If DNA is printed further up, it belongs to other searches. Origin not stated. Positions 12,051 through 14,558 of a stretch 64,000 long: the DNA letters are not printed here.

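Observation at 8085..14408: Orphan four-gene isoprenoid-type operon with no canonical scaffold-forming enzyme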

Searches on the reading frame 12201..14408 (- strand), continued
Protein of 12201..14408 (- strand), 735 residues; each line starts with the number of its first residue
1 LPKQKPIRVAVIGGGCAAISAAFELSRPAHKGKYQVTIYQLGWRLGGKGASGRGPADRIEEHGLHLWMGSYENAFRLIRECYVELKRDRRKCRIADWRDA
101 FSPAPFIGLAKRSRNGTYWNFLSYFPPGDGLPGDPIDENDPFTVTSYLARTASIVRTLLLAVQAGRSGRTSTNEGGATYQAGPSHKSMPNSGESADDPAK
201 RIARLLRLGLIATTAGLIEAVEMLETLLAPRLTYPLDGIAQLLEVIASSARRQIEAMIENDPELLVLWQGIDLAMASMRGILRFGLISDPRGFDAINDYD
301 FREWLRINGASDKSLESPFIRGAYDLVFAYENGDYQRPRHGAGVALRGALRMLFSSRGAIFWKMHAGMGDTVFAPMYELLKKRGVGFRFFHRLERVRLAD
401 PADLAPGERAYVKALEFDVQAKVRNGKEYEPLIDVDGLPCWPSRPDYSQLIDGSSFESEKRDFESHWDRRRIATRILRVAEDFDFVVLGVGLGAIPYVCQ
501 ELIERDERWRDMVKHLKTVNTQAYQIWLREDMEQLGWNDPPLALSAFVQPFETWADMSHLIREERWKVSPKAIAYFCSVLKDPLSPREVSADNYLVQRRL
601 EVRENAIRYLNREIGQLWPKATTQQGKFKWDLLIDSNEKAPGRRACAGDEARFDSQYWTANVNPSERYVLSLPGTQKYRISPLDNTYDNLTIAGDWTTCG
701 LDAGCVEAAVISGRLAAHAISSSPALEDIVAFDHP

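Call 73: get_annotated_region(hit=H4, flank=9000)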
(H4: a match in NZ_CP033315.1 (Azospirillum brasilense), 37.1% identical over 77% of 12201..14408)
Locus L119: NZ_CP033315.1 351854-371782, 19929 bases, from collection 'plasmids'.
description: Azospirillum brasilense strain Sp 7 plasmid p3, complete sequence
organism: Azospirillum brasilense (NCBI taxid 192)
taxonomy: Bacteria; Pseudomonadota; Alphaproteobacteria; Rhodospirillales; Azospirillaceae; Azospirillum; Azospirillum brasilense
host: -; source: rhizosphere soil of Digitaria decumbans,Agricultural field; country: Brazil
typing (MOB-suite, as given by PLSDB): non-mobilizable
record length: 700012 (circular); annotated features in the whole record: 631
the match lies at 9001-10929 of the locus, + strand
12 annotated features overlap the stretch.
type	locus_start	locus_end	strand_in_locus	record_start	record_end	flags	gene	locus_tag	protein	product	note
CDS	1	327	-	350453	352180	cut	-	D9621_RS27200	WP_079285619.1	hypothetical protein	-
CDS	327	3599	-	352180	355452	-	-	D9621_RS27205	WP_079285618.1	hypothetical protein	-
CDS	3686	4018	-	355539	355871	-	-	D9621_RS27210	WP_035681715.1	hypothetical protein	-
CDS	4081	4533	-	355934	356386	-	-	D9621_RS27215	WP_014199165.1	hypothetical protein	-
CDS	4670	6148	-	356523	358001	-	-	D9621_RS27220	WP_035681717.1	phage tail tube protein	-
CDS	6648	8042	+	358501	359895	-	-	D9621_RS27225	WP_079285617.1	ethanolamine ammonia-lyase subunit EutB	-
CDS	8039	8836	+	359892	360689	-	eutC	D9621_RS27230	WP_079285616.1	ethanolamine ammonia-lyase subunit EutC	GO:0006520 - amino acid metabolic process [Evidence IEA]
CDS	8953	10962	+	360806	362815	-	-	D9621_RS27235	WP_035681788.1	FAD-dependent oxidoreductase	-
CDS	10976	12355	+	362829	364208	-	-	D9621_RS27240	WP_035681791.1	outer membrane protein transport protein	-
CDS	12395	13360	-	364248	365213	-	-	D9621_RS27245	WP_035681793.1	acetoacetate decarboxylase family protein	-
CDS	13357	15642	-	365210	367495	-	-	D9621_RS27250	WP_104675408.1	NAD(P)-binding protein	-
CDS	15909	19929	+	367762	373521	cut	-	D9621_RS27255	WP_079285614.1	AAA family ATPase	-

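Call 74: get_annotated_region(hit=H2, flank=9000)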
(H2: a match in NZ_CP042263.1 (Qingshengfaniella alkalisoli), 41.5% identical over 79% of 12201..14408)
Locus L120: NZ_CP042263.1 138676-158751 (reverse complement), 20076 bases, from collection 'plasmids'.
description: Qingshengfaniella alkalisoli strain LN3S51 plasmid unnamed2, complete sequence
organism: Qingshengfaniella alkalisoli (NCBI taxid 2599296)
taxonomy: Bacteria; Pseudomonadota; Alphaproteobacteria; Rhodobacterales; Paracoccaceae; Qingshengfaniella; Qingshengfaniella alkalisoli
host: -; source: cell culture,saline soil; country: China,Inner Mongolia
typing (MOB-suite, as given by PLSDB): non-mobilizable
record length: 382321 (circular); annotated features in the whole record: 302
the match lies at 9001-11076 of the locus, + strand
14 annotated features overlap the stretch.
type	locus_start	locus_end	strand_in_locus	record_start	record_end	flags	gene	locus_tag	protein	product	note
CDS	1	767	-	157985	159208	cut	-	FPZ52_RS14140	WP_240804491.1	ABC transporter substrate-binding protein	-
CDS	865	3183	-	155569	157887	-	-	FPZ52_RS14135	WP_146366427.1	alpha-L-rhamnosidase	-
CDS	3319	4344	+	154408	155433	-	-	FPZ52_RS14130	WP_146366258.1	LacI family DNA-binding transcriptional regulator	GO:0006351 - DNA-templated transcription [Evidence IEA]; GO:0045892 - negative regulation of DNA-templated ...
CDS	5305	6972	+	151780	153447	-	-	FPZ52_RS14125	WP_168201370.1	thiamine pyrophosphate-binding protein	-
CDS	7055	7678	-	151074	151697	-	-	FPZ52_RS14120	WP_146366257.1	hypothetical protein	-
CDS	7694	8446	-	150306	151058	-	-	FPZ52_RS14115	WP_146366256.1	hypothetical protein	-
CDS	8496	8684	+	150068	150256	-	-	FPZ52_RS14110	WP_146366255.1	hypothetical protein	-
CDS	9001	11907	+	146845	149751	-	-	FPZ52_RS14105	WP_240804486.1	NAD(P)-binding protein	-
CDS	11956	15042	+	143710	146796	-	-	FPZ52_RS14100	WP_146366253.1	adenylate/guanylate cyclase domain-containing protein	-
CDS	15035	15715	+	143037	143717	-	-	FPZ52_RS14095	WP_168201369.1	Crp/Fnr family transcriptional regulator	GO:0006355 - regulation of DNA-templated transcription [Evidence IEA]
CDS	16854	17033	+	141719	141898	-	-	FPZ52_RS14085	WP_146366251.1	hypothetical protein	-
CDS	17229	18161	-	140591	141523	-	-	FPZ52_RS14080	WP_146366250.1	LysR substrate-binding domain-containing protein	-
CDS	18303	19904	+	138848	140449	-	-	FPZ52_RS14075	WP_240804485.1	ABC transporter substrate-binding protein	-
CDS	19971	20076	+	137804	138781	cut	-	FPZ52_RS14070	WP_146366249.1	ABC transporter permease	GO:0055085 - transmembrane transport [Evidence IEA]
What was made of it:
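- A Crp/Fnr regulator follows the cyclase in Qingshengfaniella (call 74).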

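Call 75: get_annotated_region(hit=H3, flank=9000)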
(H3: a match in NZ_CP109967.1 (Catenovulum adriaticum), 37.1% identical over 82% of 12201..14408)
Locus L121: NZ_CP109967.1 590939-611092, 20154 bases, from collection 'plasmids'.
description: Catenovulum adriaticum strain TS8 plasmid pCadTS8_2, complete sequence
organism: Catenovulum adriaticum (NCBI taxid 2984846)
taxonomy: Bacteria; Pseudomonadota; Gammaproteobacteria; Alteromonadales; Alteromonadaceae; Catenovulum; Catenovulum adriaticum
host: -; source: algae; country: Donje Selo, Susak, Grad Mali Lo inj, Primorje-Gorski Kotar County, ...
typing (MOB-suite, as given by PLSDB): non-mobilizable
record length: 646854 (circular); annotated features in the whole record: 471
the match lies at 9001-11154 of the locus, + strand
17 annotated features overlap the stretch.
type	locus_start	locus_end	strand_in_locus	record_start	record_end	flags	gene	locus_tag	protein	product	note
CDS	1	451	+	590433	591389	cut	-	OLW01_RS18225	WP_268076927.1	sugar-binding transcriptional regulator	-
CDS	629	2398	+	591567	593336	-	-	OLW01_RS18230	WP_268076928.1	hypothetical protein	-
CDS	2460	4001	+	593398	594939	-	-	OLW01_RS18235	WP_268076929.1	mannitol dehydrogenase family protein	-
CDS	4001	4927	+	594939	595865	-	-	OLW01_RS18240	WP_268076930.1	carbohydrate kinase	GO:0005975 - carbohydrate metabolic process [Evidence IEA]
CDS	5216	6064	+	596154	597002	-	-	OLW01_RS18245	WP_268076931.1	diguanylate cyclase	-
CDS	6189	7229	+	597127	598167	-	-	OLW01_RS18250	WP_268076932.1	XdhC family protein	-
CDS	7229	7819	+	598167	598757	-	-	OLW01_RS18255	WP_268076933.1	nucleotidyltransferase family protein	-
CDS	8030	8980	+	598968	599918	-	-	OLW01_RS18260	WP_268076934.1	acetoacetate decarboxylase family protein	-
CDS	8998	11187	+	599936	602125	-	-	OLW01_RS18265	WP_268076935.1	NAD(P)-binding protein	-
CDS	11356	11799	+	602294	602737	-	msrB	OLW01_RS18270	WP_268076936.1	peptide-methionine (R)-S-oxide reductase MsrB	GO:0030091 - protein repair [Evidence IEA]; GO:0006979 - response to oxidative stress [Evidence IEA]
CDS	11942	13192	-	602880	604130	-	-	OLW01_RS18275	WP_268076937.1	glutamate-5-semialdehyde dehydrogenase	GO:0006561 - proline biosynthetic process [Evidence IEA]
CDS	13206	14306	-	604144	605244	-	proB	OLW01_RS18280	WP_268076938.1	glutamate 5-kinase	GO:0006561 - proline biosynthetic process [Evidence IEA]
CDS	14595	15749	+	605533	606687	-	-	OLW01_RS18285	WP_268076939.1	GAK system CofD-like protein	-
CDS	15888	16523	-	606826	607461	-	-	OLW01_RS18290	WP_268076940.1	response regulator transcription factor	GO:0000160 - phosphorelay signal transduction system [Evidence IEA]; GO:0006355 - regulation of DNA-templated ...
CDS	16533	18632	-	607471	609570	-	-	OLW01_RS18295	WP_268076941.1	histidine kinase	GO:0000160 - phosphorelay signal transduction system [Evidence IEA]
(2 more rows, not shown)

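Call 76: get_annotated_region(hit=H11, flank=9000)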
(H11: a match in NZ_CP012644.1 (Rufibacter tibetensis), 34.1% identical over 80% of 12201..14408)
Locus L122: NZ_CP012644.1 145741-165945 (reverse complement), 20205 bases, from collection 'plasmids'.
description: Rufibacter tibetensis strain 1351 plasmid 1, complete sequence
organism: Rufibacter tibetensis (NCBI taxid 512763)
taxonomy: Bacteria; Bacteroidota; Cytophagia; Cytophagales; Hymenobacteraceae; Rufibacter; Rufibacter tibetensis
host: -; source: soil; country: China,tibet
typing (MOB-suite, as given by PLSDB): mobilizable; replicon rep_cluster_1275; relaxase MOBB
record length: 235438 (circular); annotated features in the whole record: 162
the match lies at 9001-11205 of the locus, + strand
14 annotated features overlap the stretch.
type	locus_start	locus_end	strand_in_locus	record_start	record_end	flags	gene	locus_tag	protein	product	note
CDS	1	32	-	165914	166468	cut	-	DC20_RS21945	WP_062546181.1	hypothetical protein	-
CDS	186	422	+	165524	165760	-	-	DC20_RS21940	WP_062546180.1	hypothetical protein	-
CDS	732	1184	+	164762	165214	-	-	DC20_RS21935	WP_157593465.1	hypothetical protein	-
CDS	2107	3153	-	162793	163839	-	-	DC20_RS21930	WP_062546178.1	PDDEXK nuclease domain-containing protein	-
CDS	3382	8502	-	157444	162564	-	-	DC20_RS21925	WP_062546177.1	adenylate/guanylate cyclase domain-containing protein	GO:0009190 - cyclic nucleotide biosynthetic process [Evidence IEA]; GO:0035556 - intracellular signal transduction ...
CDS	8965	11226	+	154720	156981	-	-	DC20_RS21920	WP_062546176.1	FAD-dependent oxidoreductase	-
CDS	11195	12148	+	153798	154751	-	-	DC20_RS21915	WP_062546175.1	hypothetical protein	-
CDS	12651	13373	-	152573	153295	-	-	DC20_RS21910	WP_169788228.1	hypothetical protein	-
CDS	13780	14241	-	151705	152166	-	-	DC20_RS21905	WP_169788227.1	DUF4142 domain-containing protein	-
CDS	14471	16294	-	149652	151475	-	-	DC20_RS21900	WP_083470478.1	patatin-like phospholipase family protein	GO:0006629 - lipid metabolic process [Evidence IEA]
CDS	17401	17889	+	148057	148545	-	-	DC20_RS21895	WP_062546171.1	hypothetical protein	-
CDS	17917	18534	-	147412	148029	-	-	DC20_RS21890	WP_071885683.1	recombinase family protein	GO:0006310 - DNA recombination [Evidence IEA]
CDS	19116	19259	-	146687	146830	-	-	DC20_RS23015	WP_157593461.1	hypothetical protein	-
CDS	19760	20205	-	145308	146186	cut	-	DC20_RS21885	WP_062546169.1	matrixin family metalloprotease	GO:0006508 - proteolysis [Evidence IEA]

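Call 77: search_protein_families(library=pfam, proteins=[L118:3622-5067:+, L118:5064-5576:+, L118:2847-3536:-, L122:11195-12148:+, L120:9001-11907:+, L119:12395-13360:-, L119:13357-15642:-, L119:10976-12355:+, L118:11056-12306:-, L121:8030-8980:+], max_evalue=0.01)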
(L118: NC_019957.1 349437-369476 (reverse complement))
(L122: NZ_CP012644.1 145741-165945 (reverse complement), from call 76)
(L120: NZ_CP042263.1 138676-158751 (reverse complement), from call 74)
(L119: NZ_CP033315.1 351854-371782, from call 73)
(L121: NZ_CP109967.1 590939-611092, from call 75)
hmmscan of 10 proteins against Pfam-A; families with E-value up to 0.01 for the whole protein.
L118:3622-5067:+ (481 aa): 0 families

L118:5064-5576:+ (170 aa): 0 families

L118:2847-3536:- (229 aa): 1 family
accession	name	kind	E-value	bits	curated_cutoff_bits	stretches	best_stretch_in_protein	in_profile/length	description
PF22680.2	Glyco_hydro_123_N_2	-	0.0099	16.2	27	0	176-208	106-138/142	Glycoside hydrolase 123 N-terminal domain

L122:11195-12148:+ (317 aa): 0 families

L120:9001-11907:+ (968 aa): 3 families
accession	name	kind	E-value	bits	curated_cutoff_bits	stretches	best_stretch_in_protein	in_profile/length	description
PF13450.12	NAD_binding_8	-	1.6e-08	35.2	21.9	1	11-83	1-67/68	NAD(P)-binding Rossmann-like domain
PF01593.30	Amino_oxidase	-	1.6e-07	31.4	19.8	1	430-673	235-442/443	Flavin containing amine oxidoreductase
PF06314.16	ADC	-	1.9e-07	31.3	29.8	1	714-852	17-129/238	Acetoacetate decarboxylase (ADC)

L119:12395-13360:- (321 aa): 1 family
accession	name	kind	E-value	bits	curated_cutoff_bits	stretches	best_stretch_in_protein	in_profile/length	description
PF06314.16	ADC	-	1.5e-10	41.4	29.8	1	28-144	23-120/238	Acetoacetate decarboxylase (ADC)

L119:13357-15642:- (761 aa): 2 families
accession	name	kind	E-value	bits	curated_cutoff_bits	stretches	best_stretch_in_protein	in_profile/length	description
PF13450.12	NAD_binding_8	-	3.3e-10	40.5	21.9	1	8-78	1-67/68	NAD(P)-binding Rossmann-like domain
PF01593.30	Amino_oxidase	-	4.9e-10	39.7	19.8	1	697-743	398-442/443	Flavin containing amine oxidoreductase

L119:10976-12355:+ (459 aa): 1 family
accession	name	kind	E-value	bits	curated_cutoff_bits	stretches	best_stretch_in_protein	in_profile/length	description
PF03349.22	Toluene_X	-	1.9e-29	102.8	29.7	1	7-434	3-393/421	Outer membrane protein transport protein (OMPP1/FadL/TodX)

L118:11056-12306:- (416 aa): 4 families
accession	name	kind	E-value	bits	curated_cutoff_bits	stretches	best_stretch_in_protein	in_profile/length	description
PF03435.24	Sacchrp_dh_NADP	-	9.5e-15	55.5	25.1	1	10-137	1-129/129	Saccharopine dehydrogenase NADP binding domain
PF13460.12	NAD_binding_10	-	2.8e-06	27.8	27.2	1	14-91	1-72/184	NAD(P)H-binding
PF01370.27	Epimerase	-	0.00028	20.8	20.9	1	10-88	1-73/240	NAD dependent epimerase/dehydratase family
PF00106.31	adh_short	-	0.0023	17.9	26.6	1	10-82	3-73/195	short chain dehydrogenase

L121:8030-8980:+ (316 aa): 1 family
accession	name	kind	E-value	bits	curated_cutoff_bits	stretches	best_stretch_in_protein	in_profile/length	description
PF06314.16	ADC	-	1.2e-08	35.2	29.8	1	18-158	14-128/238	Acetoacetate decarboxylase (ADC)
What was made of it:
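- FAD and ADC are fused into one 968-aa protein in Qingshengfaniella alkalisoli (calls 74, 77). They are adjacent in Azospirillum and Catenovulum (calls 73, 75, 77). Fusion to the flavoenzyme (call 77) suggests consecutive enzymatic steps. A FadL/TodX-type outer-membrane channel lies between the FAD and ADC genes in Azospirillum (calls 73, 77).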
